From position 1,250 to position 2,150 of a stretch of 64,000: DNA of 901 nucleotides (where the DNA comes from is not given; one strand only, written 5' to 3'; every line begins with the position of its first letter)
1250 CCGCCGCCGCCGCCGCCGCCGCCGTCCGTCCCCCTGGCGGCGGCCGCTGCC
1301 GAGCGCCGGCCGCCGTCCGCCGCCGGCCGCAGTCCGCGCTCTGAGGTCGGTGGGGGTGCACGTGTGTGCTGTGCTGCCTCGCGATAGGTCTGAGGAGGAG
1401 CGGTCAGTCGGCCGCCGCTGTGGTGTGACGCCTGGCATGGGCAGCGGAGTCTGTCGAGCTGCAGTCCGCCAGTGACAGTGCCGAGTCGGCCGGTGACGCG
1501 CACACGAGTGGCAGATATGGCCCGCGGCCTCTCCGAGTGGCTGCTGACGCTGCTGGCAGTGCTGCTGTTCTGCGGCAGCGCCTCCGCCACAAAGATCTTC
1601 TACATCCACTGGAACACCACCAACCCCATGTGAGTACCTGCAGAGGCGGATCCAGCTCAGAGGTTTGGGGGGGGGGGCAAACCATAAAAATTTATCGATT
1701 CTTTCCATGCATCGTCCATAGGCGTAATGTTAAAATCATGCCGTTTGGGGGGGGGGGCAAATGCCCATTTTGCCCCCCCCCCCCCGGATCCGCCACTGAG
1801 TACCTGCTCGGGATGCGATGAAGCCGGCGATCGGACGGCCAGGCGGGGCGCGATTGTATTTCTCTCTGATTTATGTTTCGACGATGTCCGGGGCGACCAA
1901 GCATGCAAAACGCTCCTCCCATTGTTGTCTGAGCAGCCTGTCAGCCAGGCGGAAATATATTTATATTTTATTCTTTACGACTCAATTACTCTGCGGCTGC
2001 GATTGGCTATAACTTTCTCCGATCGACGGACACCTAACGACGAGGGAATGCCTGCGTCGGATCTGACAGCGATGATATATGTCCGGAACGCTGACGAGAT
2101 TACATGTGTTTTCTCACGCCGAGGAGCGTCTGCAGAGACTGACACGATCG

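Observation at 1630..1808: Hairpin-rich MITE-like insertion 1 bp inside the ephrin intron-1 splice donor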

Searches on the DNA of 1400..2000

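Call 45: search_rna_families(source=window, start=1400, end=2000, threshold=evalue, max_evalue=1)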
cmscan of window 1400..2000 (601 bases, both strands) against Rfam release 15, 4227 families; matches with E-value up to 1: 4.
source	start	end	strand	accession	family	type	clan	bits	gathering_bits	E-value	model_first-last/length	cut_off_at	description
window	1746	1787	+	RF00772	mir-328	Gene; miRNA;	-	27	70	0.022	1-75/75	no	mir-328 microRNA precursor family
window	1739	1790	-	RF01918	mir-1249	Gene; miRNA;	-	26.4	83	0.0034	1-75/75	no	mir-1249 microRNA precursor family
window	1742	1789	+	RF01918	mir-1249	Gene; miRNA;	-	19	83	0.31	1-75/75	no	mir-1249 microRNA precursor family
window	1747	1781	+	RF02558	CbSR2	Gene; antisense;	-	13.7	300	0.46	132-171/243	no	Coxiella burnetii sRNA 2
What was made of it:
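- On Known RNA families (miRNA precursors): Best hits are mir-1249 at 26.4 bits against 83 and mir-328 at 27 bits against 70 (call 45).
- Rfam gives weak miRNA-like hits on the G11/C13 hairpin (call 45). The Rfam hits score 26-27 bits against gathering scores of 70-83 (call 45).
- Tried and rejected: Only sub-threshold miRNA-like hits (call 45).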

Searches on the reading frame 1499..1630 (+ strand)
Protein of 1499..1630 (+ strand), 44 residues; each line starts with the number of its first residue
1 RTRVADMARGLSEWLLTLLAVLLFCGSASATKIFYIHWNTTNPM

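Call 59: find_homologous_proteins(query=window:1499-1630:+, max_evalue=10)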
Query seq(44 aa) (44 aa): 1 proteins with E <= 10 among 1 candidates.
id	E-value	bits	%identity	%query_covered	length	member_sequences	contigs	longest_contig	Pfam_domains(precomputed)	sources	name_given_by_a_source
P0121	1.9e-12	63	85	77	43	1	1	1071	-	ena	-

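Call 60: find_encoding_contigs(protein=P0121, flank=5000)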
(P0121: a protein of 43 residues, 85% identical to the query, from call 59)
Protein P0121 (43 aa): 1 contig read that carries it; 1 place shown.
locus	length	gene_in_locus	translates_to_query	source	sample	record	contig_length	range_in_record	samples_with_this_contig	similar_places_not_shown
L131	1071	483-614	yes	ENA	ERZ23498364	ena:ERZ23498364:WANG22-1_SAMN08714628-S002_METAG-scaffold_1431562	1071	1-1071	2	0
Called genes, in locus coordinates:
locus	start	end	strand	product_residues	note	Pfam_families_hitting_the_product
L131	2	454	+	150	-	?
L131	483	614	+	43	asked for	-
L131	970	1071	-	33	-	?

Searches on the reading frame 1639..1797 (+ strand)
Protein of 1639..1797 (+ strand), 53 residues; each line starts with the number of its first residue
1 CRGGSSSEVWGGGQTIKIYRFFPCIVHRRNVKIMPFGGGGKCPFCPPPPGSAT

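Call 50: find_homologous_proteins(query=window:1639-1797:+, max_evalue=1)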
Query seq(53 aa): 1 candidates shared short words with the query, none scored E <= 1.
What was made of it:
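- On MITE: The peptide search with its only open frame found nothing (call 50).
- Tried and rejected: The element's only fully open frame was searched against the 5.8-billion-protein collection and gave no hit (call 50).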
